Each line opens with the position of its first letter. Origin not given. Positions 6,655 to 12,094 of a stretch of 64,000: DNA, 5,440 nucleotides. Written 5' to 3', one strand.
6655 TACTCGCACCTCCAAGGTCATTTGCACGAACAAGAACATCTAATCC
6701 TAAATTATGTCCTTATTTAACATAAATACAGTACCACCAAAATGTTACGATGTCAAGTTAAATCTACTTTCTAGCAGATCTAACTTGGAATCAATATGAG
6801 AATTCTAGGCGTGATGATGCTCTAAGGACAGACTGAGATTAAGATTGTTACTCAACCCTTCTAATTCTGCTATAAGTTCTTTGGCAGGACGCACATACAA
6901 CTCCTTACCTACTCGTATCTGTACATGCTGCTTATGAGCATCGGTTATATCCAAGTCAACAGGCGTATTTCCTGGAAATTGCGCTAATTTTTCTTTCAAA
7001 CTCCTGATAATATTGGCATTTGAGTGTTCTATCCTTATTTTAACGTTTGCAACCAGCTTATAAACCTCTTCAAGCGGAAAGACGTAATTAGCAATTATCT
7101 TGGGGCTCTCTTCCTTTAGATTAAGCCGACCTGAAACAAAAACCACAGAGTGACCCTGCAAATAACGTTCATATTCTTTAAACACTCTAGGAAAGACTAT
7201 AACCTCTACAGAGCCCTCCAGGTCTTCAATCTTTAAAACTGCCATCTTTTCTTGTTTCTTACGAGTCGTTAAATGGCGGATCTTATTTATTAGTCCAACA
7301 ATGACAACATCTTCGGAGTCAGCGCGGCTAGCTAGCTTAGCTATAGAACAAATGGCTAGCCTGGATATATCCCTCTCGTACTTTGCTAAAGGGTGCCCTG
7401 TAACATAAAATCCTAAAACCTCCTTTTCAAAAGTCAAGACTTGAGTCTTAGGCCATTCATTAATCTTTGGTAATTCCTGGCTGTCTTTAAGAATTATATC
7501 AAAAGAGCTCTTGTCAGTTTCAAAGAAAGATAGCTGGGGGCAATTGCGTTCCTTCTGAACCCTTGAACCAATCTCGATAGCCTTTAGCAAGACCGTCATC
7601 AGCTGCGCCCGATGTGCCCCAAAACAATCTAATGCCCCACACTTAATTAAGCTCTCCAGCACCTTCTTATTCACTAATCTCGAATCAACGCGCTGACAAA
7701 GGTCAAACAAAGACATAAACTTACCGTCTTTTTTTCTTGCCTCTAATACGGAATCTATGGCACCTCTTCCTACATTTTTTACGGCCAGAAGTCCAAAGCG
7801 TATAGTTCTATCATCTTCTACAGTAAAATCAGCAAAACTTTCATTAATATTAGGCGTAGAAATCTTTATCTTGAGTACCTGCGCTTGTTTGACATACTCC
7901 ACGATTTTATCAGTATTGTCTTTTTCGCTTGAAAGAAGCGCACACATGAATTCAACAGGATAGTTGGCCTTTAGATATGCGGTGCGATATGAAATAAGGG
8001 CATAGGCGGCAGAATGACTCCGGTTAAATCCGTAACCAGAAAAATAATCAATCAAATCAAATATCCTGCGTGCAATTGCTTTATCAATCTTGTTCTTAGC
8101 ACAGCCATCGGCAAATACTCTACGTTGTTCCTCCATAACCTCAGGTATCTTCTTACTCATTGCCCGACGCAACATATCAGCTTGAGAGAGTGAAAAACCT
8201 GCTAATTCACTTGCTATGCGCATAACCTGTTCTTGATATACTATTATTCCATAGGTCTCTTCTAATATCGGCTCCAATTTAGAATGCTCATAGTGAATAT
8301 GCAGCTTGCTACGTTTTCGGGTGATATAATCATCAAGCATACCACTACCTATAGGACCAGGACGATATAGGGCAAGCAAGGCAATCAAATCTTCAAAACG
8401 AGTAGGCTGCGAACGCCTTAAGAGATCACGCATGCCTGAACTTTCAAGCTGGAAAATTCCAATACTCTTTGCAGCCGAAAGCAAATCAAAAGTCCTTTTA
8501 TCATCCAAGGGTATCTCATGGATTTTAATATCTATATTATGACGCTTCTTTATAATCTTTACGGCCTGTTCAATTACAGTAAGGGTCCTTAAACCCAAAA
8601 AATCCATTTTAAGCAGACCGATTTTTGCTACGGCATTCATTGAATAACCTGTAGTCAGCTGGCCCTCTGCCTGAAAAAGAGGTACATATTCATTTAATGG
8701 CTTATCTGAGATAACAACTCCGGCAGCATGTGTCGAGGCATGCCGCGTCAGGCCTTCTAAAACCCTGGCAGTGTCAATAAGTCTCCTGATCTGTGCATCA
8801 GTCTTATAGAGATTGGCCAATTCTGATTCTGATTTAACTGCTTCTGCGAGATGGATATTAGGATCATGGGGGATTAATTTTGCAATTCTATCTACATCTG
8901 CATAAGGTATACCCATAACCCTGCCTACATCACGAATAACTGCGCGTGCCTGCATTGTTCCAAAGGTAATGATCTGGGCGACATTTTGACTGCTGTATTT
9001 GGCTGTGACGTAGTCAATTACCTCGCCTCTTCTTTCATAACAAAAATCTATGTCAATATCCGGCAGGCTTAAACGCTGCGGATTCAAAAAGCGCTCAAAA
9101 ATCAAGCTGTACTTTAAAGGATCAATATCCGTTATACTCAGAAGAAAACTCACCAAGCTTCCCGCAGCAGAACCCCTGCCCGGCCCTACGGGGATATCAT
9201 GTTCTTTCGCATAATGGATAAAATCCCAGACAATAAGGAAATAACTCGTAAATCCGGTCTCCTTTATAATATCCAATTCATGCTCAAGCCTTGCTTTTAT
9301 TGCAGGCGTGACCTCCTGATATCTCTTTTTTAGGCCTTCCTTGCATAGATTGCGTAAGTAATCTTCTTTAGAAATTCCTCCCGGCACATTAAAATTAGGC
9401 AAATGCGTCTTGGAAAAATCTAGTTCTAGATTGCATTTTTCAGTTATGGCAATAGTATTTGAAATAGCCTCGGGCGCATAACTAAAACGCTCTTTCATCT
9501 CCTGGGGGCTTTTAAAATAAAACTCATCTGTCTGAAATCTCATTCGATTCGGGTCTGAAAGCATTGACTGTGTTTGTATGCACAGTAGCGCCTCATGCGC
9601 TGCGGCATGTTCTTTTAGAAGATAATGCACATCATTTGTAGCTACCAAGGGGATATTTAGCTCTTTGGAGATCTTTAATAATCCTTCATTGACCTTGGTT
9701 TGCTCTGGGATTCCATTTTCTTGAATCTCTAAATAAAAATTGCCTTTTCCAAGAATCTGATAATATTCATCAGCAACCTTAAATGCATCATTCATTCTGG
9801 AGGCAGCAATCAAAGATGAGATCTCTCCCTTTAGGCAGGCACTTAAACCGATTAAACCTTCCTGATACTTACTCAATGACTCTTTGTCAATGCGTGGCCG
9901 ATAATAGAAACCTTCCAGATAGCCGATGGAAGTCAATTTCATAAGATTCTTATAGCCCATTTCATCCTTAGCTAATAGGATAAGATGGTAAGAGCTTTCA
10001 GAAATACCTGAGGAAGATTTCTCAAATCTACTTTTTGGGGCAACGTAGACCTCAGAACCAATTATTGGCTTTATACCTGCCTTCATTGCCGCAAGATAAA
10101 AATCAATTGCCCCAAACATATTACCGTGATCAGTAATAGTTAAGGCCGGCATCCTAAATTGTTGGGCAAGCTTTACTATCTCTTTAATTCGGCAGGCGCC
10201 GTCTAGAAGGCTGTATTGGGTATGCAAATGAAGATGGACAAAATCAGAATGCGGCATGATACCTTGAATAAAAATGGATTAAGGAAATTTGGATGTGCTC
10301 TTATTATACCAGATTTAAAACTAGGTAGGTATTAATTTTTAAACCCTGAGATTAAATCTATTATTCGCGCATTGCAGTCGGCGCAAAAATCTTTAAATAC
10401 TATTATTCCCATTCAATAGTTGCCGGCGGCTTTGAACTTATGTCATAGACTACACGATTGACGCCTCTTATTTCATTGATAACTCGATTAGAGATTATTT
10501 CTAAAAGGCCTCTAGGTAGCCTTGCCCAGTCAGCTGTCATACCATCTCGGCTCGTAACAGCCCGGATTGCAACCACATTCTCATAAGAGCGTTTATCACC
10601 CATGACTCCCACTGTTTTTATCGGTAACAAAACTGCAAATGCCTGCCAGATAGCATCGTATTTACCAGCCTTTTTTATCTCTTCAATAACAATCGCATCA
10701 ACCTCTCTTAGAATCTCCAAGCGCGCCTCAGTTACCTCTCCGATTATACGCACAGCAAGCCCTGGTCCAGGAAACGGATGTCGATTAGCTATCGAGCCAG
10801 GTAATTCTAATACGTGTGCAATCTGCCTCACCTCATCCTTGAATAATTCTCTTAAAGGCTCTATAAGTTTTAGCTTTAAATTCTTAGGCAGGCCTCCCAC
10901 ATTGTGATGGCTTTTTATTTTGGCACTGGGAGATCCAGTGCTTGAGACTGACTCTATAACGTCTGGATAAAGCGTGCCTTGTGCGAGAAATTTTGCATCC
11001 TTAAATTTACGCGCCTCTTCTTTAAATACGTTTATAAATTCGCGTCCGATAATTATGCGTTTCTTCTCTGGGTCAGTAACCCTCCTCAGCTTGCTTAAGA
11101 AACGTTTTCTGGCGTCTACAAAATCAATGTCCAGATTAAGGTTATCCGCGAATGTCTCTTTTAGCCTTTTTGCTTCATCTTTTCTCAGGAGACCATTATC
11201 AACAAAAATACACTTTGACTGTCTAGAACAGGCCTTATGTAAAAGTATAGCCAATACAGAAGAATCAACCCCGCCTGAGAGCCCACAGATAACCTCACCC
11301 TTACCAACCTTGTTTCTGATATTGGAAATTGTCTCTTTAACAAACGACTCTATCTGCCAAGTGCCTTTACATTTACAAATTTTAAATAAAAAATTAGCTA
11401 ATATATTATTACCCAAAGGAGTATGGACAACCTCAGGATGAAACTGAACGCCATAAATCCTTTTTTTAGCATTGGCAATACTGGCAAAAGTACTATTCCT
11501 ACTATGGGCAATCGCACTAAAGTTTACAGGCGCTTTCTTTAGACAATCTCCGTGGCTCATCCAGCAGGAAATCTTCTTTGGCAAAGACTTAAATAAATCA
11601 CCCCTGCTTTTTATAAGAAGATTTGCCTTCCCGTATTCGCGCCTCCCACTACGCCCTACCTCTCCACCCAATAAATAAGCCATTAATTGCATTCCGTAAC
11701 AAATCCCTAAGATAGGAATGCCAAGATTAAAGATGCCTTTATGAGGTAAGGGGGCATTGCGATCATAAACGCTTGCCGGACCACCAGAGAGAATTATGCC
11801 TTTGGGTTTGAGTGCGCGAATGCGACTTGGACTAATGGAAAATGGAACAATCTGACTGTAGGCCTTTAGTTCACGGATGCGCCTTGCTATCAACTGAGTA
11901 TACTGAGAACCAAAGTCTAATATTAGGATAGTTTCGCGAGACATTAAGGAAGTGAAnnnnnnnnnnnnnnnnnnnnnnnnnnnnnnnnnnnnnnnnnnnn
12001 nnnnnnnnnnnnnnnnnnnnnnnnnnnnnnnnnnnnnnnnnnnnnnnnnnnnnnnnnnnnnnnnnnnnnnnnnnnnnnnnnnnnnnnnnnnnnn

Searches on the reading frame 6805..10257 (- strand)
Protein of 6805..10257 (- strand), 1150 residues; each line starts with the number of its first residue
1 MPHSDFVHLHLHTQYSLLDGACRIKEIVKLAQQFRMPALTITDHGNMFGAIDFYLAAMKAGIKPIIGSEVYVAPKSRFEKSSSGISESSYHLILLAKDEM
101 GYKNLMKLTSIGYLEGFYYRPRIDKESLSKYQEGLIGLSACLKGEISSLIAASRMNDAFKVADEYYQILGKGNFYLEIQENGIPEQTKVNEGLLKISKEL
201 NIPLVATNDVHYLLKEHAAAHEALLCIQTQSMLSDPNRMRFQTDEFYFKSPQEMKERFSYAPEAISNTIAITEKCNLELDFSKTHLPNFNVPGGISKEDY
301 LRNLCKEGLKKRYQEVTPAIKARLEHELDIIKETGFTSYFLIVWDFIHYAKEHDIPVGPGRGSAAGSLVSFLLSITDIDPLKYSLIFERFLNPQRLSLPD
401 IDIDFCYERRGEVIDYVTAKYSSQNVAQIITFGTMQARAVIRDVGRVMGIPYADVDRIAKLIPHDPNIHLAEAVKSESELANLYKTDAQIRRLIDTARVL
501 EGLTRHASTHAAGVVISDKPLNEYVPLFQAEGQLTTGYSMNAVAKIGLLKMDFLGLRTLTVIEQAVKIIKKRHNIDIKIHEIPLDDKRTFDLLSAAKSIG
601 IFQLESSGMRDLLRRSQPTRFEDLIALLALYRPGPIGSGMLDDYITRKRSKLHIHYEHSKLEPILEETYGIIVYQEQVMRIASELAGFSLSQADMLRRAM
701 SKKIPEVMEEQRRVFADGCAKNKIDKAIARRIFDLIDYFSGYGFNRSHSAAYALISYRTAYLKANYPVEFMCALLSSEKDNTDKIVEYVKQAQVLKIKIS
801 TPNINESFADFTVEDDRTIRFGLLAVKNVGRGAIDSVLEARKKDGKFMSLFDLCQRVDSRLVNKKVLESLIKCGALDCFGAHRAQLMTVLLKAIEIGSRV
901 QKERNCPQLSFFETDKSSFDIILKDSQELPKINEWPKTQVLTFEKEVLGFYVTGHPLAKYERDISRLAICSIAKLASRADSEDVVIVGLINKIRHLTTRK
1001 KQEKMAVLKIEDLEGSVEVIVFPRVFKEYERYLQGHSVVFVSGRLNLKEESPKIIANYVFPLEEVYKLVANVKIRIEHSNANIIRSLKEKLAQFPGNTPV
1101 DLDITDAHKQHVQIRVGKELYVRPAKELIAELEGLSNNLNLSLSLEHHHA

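Call 14: find_encoding_contigs(protein=window:6805-10257:-, flank=10000, max_places=2)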
Protein window:6805-10257:- (1150 aa): no gene with exactly this product is on record in the collection.

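Call 19: search_protein_families(library=pfam, proteins=[window:6805-10257:-], max_evalue=0.00001)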
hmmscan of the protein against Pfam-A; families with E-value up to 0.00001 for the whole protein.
window:6805-10257:- (1150 aa): 5 families
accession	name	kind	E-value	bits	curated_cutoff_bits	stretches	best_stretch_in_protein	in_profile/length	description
PF07733.18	DNA_pol3_alpha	-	4.9e-105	351.3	23.9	1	299-555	1-260/260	Bacterial DNA polymerase III alpha NTPase domain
PF17657.6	DNA_pol3_finger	-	1.5e-66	223.3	22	1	558-722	1-165/166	Bacterial DNA polymerase III alpha subunit finger domain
PF02811.25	PHP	-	1.5e-59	201.5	26.4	1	8-180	1-163/164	PHP domain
PF14579.12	HHH_6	-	1.2e-31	109.2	25.6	1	796-886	1-90/90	Helix-hairpin-helix motif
PF01336.31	tRNA_anti-codon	-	1.1e-08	35.3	27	1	984-1061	1-74/75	OB-fold nucleic acid binding domain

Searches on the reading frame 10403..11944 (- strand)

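Call 19: search_protein_families(library=pfam, proteins=[window:10403-11944:-], max_evalue=0.00001)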
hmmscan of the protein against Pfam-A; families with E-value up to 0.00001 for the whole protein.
window:10403-11944:- (513 aa): 5 families
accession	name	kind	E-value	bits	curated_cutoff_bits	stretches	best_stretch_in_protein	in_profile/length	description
PF00117.34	GATase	-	2.1e-48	165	22.8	1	7-188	1-189/190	Glutamine amidotransferase class-I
PF00958.27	GMP_synt_C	-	6.8e-45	151.5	27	1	421-512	1-92/92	GMP synthase C terminal domain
PF02540.23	NAD_synthase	-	1.5e-09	37.8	21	1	204-278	7-81/242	NAD synthase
PF07722.19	Peptidase_C26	-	3.6e-09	37.1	20.5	1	73-171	103-219/219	Peptidase C26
PF03054.22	tRNA_Me_trans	-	6e-06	26.5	20.6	0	217-251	2-35/202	tRNA methyl transferase HUP domain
